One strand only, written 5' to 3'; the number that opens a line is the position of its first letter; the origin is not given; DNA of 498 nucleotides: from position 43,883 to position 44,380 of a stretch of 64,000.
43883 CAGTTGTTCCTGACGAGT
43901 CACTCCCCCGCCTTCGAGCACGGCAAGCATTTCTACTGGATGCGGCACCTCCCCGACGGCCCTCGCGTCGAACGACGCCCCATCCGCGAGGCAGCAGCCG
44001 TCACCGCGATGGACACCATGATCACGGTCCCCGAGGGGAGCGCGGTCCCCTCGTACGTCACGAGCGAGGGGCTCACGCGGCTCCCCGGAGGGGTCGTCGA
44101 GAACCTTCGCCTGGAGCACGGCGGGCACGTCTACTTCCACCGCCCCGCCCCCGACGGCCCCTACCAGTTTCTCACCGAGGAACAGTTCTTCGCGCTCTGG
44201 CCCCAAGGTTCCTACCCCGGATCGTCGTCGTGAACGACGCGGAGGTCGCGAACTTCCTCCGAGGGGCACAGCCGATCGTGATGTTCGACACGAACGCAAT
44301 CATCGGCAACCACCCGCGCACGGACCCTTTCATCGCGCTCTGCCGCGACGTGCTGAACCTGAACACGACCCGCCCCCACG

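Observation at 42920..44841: Two-gene ABC/AAA_21-type ATPase + small PIN-like/Cys-rich protein next to the R-M operon; candidate abortive-infection/defence pair of unclear family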

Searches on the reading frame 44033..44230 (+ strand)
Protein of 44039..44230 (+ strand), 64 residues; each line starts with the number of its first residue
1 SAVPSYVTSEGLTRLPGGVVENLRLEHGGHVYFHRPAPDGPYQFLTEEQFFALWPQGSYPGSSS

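Call 34: search_protein_families(library=pfam, proteins=[window:44039-44230:+], max_evalue=10)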
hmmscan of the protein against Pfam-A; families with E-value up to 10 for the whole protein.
seq(64 aa): 0 families

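Call 44: search_solved_structures(query=A3, max_evalue=10, show_alignments=3)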
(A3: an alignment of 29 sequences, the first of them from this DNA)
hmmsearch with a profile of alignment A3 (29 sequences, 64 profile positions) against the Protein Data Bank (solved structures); distinct sequences matched with E-value up to 10: 9.
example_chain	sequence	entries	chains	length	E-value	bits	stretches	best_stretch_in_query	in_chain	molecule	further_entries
2yuj_A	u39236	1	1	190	0.065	15.9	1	6-35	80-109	Ubiquitin fusion degradation 1-like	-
9yrc_H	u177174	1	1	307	0.17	14.6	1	6-35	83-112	Ubiquitin recognition factor in ER-associated degradation protein 1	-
11sy_P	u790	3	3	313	0.17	14.5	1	7-35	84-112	Ubiquitin recognition factor in ER-associated degradation protein 1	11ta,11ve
9yw2_I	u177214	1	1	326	0.19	14.4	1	7-35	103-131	Ubiquitin recognition factor in ER-associated degradation protein 1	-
7dvf_A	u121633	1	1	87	0.8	12.4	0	13-30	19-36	reDPBB_sym2 protein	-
7wzd_A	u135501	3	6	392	0.93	12.2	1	23-41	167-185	4,5-dihydroxyphthalate dehydrogenase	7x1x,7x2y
1wlz_A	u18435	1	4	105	0.99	12.1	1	41-58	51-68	CAP-binding protein complex interacting protein 1 isoform a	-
5d67_A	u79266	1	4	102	1.3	11.7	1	41-58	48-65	EF-hand calcium-binding domain-containing protein 6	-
3bwg_A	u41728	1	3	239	1.4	11.7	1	29-57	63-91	Uncharacterized HTH-type transcriptional regulator yydK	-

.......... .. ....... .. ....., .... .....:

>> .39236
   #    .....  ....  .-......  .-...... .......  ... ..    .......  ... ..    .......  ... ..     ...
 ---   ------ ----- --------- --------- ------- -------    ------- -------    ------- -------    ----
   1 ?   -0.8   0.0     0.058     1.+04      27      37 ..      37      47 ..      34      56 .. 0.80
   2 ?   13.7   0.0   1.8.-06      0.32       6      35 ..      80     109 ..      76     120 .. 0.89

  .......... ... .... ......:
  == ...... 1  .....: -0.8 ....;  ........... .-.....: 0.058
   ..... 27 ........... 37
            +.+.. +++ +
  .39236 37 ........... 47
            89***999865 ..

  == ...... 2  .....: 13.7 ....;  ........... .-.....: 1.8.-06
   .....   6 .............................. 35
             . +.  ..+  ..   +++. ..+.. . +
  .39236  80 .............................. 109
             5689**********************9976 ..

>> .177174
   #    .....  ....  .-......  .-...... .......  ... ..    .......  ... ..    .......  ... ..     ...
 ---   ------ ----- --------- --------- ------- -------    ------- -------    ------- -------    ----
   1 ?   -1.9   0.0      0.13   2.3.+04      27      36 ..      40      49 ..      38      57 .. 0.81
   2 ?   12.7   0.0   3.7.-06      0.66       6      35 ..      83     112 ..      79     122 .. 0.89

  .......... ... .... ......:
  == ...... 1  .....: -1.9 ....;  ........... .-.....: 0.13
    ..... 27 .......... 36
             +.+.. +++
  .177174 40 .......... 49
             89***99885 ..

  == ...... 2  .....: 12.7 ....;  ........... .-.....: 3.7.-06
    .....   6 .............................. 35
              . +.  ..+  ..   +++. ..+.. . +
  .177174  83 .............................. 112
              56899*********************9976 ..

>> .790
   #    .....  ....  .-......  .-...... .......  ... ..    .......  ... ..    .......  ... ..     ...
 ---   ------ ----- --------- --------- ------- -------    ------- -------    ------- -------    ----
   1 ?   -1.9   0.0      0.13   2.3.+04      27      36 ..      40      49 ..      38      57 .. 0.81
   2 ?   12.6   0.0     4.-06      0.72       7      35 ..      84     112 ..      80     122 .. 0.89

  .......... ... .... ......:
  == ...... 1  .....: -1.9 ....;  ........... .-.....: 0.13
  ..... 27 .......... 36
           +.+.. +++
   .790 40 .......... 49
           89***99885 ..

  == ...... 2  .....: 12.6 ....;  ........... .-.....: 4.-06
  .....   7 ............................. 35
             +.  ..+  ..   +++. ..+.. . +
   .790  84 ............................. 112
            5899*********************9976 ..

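Call 45: search_protein_families(library=pfam, alignment_id=A3, max_evalue=10)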
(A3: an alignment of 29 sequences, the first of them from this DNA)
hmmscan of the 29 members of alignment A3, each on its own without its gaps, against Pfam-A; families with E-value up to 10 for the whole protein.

A. member 1, seq(66 aa): 0 families

B. families by the number of members that match (of 29 scanned): 9 families
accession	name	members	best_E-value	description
PF04014.23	MazE_antitoxin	8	0.00084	Antidote-toxin recognition MazE, bacterial antitoxin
PF19622.4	DUF6127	1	0.002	Family of unknown function (DUF6127)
PF11324.13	DUF3126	1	0.018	Protein of unknown function (DUF3126)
PF14619.11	SnAC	1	0.021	Snf2-ATP coupling, chromatin remodelling complex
PF23120.1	PEX6_N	1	0.053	Peroxisomal ATPase 6 N-terminal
PF08369.16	PCP_red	1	0.055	Proto-chlorophyllide reductase 57 kD subunit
PF03744.18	BioW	1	0.058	6-carboxyhexanoate--CoA ligase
PF03152.21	UFD1_N1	1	0.081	Ubiquitin fusion degradation protein UFD1, N-terminal subdomain 1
PF13550.12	Phage-tail_3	1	0.18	Putative phage tail protein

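Call 99: find_homologous_proteins(query=A3, max_evalue=0.01)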
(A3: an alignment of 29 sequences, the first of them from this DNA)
Query A3 (29 sequences) (66 aa, profile of the alignment): 8 proteins with E <= 0.01 among 523 candidates.
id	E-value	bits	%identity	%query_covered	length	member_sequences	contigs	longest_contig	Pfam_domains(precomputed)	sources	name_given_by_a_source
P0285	1.7e-20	90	34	80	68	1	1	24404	-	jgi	-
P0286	1.6e-19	87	43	73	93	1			-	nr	nr:hypothetical protein [Deltaproteobacteria bacterium]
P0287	5.4e-19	85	32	80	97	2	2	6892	-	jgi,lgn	jgi:hypothetical protein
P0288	1.5e-16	77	41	44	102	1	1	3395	-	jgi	jgi:hypothetical protein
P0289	3.5e-12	63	28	59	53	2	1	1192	-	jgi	jgi:hypothetical protein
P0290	1.6e-11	61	47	21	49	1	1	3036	-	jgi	jgi:hypothetical protein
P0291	1.1e-10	58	26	59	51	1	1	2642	-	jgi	jgi:hypothetical protein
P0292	2.7e-5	41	27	85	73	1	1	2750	-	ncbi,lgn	ncbi:MAG: hypothetical protein ABFS56_34835 [Pseudomonadota bacterium]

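Call 101: find_encoding_contigs(protein=P0285, flank=4000, max_places=2)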
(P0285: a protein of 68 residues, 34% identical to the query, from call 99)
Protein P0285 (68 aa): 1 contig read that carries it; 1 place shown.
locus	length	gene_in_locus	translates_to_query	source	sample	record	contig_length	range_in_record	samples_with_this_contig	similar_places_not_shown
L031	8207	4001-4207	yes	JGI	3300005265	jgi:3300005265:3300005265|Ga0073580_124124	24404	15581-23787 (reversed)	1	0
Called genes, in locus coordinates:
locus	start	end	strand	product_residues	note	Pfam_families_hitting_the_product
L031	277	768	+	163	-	-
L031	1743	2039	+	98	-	-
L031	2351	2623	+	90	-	-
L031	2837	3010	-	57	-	-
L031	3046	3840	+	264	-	PF02463:SMC_N, PF13175:AAA_15, PF13304:AAA_21 (weak)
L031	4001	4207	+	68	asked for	-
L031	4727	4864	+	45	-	-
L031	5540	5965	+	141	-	PF13274:SocA_Panacea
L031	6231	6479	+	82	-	-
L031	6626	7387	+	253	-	PF13175:AAA_15, PF13476:AAA_23 (weak), PF13555:AAA_29 (weak), PF13304:AAA_21 (weak)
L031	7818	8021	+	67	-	-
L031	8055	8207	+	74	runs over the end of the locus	-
